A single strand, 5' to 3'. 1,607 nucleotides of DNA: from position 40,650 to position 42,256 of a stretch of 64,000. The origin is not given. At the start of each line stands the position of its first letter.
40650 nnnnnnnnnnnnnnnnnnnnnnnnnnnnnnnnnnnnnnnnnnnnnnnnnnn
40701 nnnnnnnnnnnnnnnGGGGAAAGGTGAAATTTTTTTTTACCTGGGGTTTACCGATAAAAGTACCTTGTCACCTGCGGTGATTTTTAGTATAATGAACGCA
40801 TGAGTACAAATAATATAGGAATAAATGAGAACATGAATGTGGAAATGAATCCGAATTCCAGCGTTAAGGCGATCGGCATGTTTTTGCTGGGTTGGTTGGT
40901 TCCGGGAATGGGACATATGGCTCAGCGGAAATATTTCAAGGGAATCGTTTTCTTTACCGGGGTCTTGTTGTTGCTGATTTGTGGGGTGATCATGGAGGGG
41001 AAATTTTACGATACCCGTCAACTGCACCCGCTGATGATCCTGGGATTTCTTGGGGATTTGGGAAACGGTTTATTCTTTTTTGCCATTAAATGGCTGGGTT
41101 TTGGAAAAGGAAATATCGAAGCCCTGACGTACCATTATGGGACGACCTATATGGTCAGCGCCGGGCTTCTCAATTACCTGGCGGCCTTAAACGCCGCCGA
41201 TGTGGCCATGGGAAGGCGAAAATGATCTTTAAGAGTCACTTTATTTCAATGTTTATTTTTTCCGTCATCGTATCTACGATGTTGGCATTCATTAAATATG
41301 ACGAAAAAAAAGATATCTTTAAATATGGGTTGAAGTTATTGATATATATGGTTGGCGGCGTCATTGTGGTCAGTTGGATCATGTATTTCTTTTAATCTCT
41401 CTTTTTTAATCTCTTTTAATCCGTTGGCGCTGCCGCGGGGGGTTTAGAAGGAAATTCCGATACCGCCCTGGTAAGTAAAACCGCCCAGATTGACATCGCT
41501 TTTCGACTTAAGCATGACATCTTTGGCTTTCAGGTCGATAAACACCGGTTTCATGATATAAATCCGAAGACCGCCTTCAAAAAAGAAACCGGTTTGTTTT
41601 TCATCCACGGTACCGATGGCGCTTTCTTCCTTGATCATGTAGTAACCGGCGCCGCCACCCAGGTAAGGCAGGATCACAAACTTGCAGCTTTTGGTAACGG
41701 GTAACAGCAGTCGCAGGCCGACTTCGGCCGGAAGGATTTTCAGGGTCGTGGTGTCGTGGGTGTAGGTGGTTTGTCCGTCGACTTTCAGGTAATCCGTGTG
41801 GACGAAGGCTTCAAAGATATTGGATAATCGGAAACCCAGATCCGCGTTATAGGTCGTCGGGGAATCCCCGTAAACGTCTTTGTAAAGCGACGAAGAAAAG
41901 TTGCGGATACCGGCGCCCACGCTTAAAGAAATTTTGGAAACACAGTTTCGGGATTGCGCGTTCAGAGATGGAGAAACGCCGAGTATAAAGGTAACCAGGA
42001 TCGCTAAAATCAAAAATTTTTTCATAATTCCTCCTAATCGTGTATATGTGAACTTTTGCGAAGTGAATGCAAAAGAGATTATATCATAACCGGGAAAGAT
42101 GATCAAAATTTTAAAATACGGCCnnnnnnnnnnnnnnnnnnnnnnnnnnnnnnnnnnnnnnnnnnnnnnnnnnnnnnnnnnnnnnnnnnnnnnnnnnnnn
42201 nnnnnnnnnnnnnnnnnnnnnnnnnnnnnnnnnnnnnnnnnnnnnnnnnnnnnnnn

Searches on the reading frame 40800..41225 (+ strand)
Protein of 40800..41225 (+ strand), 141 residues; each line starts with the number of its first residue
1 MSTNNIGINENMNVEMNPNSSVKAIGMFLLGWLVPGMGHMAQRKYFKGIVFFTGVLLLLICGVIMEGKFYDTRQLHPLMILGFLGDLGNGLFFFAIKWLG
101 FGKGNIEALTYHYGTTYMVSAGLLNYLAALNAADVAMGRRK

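Call 51: search_protein_families(library=pfam, proteins=[window:40800-41225:+], max_evalue=0.0001)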
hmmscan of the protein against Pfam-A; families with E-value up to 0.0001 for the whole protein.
window:40800-41225:+ (141 aa): 1 family
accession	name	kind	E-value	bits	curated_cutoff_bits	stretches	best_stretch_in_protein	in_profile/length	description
PF20382.3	DUF6677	-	2.6e-27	96.1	24.3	1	28-141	3-116/116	Family of unknown function (DUF6677)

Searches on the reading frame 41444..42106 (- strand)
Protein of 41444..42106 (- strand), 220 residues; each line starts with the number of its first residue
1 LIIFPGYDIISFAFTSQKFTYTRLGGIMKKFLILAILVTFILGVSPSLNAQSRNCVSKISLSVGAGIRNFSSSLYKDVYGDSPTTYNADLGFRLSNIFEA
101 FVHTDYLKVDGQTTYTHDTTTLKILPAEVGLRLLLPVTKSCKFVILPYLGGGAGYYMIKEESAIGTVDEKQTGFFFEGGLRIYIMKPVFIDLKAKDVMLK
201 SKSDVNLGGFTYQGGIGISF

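Call 51: search_protein_families(library=pfam, proteins=[window:41444-42106:-], max_evalue=0.0001)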
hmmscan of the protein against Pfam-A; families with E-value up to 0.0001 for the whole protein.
window:41444-42106:- (220 aa): 1 family
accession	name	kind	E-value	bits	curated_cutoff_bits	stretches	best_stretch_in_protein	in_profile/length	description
PF13505.12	OMP_b-brl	-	4.2e-08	34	28.7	1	47-215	13-170/175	Outer membrane protein beta-barrel domain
